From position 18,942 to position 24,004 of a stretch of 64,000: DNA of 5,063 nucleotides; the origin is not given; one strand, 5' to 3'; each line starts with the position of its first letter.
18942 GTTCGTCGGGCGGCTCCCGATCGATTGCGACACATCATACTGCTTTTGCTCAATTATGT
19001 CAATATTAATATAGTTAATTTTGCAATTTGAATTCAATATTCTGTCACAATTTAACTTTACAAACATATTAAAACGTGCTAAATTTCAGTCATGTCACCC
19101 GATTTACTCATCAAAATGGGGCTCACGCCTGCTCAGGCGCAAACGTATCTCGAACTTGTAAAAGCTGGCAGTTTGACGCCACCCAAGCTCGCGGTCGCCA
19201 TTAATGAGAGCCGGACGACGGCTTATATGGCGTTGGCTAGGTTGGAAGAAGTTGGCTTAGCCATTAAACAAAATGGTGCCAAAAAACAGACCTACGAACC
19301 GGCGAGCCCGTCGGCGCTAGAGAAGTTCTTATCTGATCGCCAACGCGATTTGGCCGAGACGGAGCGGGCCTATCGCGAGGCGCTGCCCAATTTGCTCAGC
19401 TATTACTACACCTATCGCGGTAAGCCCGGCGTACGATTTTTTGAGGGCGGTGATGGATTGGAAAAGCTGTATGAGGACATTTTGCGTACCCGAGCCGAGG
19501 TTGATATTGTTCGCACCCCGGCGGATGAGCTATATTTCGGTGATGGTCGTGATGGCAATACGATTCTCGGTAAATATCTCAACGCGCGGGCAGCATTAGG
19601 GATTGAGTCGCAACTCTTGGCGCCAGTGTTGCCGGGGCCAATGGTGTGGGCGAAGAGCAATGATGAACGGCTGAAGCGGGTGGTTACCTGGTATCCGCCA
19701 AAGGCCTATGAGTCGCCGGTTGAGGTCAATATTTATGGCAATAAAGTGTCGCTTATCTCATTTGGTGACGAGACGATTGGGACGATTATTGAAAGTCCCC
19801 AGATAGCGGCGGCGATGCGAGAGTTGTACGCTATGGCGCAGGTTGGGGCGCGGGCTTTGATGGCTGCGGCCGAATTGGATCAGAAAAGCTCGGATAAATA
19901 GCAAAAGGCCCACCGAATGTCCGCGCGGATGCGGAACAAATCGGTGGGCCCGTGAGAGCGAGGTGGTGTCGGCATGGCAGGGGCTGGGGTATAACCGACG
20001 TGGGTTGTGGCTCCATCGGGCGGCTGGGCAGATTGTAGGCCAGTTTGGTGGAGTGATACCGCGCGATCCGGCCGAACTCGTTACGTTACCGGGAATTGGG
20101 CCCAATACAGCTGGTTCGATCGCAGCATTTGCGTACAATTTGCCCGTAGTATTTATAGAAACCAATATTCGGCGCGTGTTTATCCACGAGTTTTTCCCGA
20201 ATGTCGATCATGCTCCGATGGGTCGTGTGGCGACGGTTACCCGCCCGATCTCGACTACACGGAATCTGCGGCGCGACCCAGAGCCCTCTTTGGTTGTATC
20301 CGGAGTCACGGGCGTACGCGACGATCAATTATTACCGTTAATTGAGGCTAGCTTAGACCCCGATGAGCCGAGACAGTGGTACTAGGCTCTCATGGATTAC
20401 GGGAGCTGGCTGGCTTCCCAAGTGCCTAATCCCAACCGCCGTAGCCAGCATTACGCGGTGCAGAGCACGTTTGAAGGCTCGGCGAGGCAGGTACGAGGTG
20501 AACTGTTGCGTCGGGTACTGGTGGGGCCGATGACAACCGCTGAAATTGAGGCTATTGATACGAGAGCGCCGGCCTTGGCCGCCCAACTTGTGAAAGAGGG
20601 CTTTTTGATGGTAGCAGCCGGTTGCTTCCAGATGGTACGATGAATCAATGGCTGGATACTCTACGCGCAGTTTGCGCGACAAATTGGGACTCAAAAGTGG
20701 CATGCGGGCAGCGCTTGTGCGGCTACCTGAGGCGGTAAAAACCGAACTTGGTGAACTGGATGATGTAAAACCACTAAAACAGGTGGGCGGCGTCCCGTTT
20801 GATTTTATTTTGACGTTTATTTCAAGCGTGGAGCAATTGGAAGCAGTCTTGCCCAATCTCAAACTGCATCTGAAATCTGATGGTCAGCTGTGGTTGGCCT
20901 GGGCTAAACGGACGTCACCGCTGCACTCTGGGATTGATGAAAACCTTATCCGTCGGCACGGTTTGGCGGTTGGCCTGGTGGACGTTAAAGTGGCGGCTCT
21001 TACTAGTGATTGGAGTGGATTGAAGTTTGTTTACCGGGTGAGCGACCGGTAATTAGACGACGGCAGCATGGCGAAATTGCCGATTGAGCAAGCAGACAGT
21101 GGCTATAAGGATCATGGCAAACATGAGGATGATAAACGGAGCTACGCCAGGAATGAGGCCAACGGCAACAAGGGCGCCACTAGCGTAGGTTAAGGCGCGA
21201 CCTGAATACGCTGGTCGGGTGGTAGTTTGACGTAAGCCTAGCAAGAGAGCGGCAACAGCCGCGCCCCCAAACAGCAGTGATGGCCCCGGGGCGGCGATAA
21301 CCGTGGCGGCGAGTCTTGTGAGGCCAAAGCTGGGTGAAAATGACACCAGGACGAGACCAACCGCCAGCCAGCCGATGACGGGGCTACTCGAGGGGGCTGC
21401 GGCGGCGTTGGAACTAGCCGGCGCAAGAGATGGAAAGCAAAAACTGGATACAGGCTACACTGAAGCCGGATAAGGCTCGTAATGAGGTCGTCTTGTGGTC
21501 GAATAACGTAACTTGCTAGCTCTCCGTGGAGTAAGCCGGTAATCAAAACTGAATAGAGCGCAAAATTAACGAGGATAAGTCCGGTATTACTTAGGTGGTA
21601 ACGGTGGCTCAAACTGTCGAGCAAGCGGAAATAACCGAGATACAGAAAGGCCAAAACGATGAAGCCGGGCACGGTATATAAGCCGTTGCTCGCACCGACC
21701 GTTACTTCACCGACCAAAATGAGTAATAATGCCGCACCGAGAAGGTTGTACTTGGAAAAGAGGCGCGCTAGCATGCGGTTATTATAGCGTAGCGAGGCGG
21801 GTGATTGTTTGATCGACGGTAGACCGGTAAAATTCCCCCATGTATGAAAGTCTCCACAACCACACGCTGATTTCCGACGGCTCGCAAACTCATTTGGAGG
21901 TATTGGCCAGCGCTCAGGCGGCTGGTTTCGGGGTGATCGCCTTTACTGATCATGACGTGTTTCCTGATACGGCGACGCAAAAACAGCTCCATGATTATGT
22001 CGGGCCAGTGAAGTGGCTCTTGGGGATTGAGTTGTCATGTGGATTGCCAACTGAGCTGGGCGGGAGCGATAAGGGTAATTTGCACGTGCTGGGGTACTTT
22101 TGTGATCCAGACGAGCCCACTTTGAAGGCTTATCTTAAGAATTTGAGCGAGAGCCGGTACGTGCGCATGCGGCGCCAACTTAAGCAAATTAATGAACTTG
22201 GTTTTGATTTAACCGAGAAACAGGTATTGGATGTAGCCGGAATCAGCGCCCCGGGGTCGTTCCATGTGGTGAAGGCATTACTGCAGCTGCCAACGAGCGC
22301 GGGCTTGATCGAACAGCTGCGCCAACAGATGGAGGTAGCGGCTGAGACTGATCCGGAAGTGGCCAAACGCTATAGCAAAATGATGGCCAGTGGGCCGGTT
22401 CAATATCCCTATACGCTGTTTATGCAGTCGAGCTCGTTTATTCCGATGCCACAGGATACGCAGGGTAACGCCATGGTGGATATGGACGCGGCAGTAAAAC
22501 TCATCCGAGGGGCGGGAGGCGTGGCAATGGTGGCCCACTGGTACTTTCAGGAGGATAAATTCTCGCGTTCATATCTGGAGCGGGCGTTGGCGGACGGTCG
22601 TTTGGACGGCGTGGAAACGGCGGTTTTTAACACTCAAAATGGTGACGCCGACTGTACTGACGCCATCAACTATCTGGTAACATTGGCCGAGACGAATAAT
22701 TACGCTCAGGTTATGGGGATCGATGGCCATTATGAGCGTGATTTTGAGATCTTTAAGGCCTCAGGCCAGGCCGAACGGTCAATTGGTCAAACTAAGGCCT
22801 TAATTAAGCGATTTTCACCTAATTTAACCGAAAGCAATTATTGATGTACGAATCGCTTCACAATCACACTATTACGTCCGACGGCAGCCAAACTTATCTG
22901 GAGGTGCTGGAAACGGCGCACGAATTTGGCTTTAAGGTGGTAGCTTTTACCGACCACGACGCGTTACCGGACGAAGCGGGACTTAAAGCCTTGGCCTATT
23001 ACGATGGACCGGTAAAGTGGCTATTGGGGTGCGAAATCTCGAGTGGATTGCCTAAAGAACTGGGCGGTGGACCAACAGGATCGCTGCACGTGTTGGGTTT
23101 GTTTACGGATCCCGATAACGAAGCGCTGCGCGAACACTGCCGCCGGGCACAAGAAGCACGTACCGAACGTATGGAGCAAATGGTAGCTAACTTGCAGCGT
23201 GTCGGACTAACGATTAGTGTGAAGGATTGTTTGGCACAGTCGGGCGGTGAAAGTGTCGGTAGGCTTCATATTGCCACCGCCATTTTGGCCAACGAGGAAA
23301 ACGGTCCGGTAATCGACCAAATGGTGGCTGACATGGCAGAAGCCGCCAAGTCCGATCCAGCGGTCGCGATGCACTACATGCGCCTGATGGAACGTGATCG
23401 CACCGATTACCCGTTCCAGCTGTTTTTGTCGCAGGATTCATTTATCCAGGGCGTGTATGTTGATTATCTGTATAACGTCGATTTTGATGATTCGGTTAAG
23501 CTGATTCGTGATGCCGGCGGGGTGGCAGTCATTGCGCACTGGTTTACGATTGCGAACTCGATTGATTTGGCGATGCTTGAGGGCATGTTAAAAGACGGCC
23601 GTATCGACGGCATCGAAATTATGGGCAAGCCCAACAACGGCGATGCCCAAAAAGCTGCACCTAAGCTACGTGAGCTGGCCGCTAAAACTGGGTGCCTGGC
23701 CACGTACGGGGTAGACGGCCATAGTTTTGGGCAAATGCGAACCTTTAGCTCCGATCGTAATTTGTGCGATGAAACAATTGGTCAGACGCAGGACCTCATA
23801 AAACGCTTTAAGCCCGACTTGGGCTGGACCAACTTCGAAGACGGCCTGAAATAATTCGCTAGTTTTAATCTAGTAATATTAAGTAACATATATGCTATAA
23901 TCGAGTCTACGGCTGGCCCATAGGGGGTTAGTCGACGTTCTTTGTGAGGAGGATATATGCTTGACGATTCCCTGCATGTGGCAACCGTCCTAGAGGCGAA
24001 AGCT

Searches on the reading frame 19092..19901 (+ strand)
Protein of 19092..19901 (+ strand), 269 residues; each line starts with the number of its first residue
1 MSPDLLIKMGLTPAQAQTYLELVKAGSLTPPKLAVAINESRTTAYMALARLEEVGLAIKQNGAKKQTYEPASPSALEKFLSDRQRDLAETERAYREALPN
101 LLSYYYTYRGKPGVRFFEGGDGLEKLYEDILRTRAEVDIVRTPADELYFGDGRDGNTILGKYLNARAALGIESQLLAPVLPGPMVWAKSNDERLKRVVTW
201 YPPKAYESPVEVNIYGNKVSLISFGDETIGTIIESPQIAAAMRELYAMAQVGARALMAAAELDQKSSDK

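Call 85: search_protein_families(library=pfam, proteins=[window:19092-19901:+], max_evalue=0.001)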
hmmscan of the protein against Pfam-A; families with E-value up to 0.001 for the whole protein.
window:19092-19901:+ (269 aa): 1 family
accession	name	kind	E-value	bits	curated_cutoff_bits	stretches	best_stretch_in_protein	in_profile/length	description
PF01978.25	TrmB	-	3.7e-11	43.2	25.6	1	8-73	3-67/68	Sugar-specific transcriptional regulator TrmB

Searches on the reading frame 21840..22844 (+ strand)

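Call 86: search_protein_families(library=pfam, proteins=[window:21840-22844:+], max_evalue=0.001)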
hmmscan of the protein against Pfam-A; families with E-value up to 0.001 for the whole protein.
window:21840-22844:+ (334 aa): 1 family
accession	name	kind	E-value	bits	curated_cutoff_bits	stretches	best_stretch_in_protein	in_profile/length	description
PF02811.25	PHP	-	1.4e-05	25.9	26.4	1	5-67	2-65/164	PHP domain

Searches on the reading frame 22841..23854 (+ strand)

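Call 86: search_protein_families(library=pfam, proteins=[window:22841-23854:+], max_evalue=0.001)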
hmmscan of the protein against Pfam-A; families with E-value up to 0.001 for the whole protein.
window:22841-23854:+ (337 aa): 1 family
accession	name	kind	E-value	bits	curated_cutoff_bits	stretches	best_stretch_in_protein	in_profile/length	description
PF02811.25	PHP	-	6.1e-07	30.3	26.4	1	6-118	2-71/164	PHP domain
